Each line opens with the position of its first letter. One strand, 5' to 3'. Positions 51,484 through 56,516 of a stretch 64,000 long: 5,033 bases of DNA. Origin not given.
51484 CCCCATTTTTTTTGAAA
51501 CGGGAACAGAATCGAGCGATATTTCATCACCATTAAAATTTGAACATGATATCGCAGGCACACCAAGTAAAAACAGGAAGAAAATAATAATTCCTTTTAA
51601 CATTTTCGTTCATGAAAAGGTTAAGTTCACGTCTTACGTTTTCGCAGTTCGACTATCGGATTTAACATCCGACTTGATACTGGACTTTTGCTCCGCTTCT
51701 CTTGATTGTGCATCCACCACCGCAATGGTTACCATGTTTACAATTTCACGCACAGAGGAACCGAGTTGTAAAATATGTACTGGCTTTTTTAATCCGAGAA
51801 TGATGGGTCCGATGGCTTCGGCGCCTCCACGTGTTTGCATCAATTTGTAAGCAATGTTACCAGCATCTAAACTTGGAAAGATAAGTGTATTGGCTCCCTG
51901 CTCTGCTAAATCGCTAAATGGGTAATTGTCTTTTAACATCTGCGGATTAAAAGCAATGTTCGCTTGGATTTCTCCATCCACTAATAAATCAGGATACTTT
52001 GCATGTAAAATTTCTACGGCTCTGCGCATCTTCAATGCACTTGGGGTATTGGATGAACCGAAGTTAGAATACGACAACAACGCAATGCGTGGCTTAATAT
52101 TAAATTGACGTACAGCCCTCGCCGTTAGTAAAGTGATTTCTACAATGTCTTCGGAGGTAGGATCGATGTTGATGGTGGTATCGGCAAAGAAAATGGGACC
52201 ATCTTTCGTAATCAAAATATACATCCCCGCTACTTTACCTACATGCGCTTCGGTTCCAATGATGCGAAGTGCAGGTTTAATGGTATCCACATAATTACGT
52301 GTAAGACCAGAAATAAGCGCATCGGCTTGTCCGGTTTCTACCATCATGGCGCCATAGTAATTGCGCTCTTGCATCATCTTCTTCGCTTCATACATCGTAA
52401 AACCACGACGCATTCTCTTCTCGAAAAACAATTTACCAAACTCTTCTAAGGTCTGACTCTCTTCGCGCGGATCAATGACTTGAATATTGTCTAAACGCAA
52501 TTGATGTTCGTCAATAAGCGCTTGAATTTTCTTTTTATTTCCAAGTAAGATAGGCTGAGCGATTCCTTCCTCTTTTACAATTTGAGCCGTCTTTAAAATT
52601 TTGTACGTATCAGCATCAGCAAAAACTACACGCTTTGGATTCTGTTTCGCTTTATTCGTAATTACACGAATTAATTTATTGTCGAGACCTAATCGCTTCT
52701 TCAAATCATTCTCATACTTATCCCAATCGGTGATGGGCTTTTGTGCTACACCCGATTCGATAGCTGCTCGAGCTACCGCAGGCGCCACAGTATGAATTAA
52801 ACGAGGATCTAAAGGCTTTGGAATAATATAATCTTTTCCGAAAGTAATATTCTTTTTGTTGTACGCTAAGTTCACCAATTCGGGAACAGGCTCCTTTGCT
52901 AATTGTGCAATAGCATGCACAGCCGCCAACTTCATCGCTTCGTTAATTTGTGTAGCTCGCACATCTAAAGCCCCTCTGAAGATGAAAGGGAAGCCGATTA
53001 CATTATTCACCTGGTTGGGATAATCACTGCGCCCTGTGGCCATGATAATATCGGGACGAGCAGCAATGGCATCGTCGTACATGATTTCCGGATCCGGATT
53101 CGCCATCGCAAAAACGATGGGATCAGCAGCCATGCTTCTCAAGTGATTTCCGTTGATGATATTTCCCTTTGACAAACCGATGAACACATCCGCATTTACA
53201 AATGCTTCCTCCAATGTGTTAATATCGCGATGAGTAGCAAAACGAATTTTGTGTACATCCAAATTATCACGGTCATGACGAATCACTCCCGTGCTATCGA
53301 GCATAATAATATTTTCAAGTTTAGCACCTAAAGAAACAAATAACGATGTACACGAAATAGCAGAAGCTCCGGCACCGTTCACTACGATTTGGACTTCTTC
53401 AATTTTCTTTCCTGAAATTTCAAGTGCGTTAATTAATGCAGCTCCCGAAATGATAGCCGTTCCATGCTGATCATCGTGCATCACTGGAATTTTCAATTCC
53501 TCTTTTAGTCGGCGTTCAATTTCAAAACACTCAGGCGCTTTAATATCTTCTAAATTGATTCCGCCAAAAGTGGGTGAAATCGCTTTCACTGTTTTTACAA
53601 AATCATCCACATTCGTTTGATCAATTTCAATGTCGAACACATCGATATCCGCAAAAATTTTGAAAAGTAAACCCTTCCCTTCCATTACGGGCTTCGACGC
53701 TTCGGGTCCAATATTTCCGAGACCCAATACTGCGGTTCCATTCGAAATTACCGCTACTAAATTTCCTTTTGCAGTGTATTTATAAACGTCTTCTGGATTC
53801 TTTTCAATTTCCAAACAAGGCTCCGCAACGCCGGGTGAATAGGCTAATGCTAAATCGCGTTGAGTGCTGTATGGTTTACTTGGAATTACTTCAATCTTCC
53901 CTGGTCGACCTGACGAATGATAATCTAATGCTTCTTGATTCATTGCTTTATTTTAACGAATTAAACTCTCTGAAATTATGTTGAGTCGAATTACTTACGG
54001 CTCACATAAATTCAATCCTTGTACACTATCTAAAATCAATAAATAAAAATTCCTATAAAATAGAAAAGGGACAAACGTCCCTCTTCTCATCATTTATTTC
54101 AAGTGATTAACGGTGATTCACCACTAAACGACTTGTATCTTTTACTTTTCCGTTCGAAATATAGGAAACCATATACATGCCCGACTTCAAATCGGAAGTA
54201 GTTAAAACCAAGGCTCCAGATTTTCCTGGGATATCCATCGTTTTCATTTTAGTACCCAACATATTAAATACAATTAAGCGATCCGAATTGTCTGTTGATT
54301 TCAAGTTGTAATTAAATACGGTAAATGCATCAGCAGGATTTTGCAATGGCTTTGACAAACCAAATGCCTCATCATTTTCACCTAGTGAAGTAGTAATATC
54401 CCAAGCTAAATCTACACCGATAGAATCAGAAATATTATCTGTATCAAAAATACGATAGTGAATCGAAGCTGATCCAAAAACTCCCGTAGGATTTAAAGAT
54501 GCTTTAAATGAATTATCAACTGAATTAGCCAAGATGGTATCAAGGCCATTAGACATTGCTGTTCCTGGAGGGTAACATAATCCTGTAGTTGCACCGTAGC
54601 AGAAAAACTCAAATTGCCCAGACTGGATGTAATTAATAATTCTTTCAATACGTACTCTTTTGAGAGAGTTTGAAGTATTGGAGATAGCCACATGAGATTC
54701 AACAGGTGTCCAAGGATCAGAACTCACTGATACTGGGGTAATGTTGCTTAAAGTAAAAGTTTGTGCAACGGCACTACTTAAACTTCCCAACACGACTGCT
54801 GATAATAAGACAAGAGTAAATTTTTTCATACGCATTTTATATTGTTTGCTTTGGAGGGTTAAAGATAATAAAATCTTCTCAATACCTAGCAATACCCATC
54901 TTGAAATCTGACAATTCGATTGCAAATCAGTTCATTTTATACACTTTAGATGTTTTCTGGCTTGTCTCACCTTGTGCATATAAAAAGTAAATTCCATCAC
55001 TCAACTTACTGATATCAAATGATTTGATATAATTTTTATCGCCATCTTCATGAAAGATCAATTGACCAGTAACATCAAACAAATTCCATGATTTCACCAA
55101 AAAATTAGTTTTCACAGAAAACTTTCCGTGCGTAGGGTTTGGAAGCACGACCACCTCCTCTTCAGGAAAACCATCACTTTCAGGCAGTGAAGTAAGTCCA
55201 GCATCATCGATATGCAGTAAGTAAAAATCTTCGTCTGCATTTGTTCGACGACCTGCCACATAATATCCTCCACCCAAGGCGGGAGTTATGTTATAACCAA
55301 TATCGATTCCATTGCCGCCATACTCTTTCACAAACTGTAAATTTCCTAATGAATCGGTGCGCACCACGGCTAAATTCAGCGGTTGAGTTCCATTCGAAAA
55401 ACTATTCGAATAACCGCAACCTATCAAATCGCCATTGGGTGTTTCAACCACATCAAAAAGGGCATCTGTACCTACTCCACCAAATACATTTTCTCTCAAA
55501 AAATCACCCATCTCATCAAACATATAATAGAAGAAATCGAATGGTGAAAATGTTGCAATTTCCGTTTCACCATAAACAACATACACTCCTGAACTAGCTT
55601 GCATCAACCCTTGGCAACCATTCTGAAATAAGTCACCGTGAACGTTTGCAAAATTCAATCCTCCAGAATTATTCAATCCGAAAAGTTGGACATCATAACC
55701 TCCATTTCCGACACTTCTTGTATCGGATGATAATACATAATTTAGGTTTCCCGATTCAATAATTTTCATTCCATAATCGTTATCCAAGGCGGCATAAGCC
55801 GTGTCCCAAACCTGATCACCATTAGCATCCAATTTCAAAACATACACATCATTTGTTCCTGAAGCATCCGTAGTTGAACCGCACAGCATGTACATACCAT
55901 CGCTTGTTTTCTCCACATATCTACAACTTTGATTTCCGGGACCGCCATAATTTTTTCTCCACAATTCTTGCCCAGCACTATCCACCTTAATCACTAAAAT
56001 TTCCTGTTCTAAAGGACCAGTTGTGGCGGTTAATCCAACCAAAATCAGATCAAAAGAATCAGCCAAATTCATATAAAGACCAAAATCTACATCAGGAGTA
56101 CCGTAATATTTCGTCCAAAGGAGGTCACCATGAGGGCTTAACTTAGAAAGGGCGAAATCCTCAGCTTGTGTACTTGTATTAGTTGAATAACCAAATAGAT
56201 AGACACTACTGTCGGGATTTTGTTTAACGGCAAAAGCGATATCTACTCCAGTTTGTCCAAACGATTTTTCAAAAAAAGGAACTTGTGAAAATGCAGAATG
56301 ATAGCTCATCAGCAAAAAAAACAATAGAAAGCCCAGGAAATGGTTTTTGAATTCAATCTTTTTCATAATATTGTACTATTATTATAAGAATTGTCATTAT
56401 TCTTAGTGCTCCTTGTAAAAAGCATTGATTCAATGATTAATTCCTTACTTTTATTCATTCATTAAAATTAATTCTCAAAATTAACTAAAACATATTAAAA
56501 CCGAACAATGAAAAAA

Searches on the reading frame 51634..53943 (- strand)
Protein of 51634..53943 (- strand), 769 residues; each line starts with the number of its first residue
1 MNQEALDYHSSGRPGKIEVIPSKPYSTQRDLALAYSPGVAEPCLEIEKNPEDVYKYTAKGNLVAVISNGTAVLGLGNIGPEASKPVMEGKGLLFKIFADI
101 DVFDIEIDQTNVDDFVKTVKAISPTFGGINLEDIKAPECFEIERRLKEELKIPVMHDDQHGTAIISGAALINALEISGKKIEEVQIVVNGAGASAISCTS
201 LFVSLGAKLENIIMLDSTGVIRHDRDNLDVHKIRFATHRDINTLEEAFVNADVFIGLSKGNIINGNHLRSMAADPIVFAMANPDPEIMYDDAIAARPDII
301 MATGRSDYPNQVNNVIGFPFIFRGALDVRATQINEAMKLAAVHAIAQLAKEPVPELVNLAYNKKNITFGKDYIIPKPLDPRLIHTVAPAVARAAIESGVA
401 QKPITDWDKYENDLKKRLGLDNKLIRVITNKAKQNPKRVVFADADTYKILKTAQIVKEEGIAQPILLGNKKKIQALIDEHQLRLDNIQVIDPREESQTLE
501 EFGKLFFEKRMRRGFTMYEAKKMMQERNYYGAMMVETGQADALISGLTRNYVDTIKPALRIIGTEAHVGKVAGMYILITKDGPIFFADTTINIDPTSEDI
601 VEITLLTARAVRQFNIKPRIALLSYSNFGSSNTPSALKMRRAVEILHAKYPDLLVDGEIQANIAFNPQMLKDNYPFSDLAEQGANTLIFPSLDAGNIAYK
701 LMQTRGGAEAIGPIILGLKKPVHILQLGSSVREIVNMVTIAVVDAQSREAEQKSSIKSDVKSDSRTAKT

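Call 10: search_protein_families(library=pfam, proteins=[window:51634-53943:-], max_evalue=0.001)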
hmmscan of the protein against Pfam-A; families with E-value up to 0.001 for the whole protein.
window:51634-53943:- (769 aa): 3 families
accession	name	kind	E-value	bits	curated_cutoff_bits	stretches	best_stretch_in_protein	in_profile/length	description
PF01515.24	PTA_PTB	-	3.8e-101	339.1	24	1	425-742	3-319/319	Phosphate acetyl/butaryl transferase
PF00390.24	malic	-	1.3e-31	110.2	23.1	1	15-147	2-182/182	Malic enzyme, N-terminal domain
PF03949.21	Malic_M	-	2.5e-19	70.1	23.5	1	161-352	3-228/258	Malic enzyme, NAD binding domain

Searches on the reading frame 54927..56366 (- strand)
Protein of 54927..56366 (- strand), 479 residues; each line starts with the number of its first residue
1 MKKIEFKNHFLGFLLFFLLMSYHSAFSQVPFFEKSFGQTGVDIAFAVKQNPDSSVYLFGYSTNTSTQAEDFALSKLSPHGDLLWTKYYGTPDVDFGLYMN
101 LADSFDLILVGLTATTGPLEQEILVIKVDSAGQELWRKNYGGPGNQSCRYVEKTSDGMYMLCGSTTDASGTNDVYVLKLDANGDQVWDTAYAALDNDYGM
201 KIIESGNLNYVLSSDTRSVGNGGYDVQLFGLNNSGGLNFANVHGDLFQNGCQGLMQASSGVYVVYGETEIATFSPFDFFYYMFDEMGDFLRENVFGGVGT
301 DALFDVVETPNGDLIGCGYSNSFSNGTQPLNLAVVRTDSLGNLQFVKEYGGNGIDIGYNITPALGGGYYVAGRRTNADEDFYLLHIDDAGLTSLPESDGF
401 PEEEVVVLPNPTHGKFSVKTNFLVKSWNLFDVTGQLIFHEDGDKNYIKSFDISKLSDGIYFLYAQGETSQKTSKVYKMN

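Call 10: search_protein_families(library=pfam, proteins=[window:54927-56366:-], max_evalue=0.001)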
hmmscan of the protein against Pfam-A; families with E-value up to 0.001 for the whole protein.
window:54927-56366:- (479 aa): 2 families
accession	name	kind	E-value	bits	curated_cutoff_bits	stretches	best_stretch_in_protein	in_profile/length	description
PF18962.6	Por_Secre_tail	-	2.9e-11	43.9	27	1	408-475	2-73/75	Secretion system C-terminal sorting domain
PF17164.10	DUF5122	-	0.00082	20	27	0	155-184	2-31/36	Domain of unknown function (DUF5122) beta-propeller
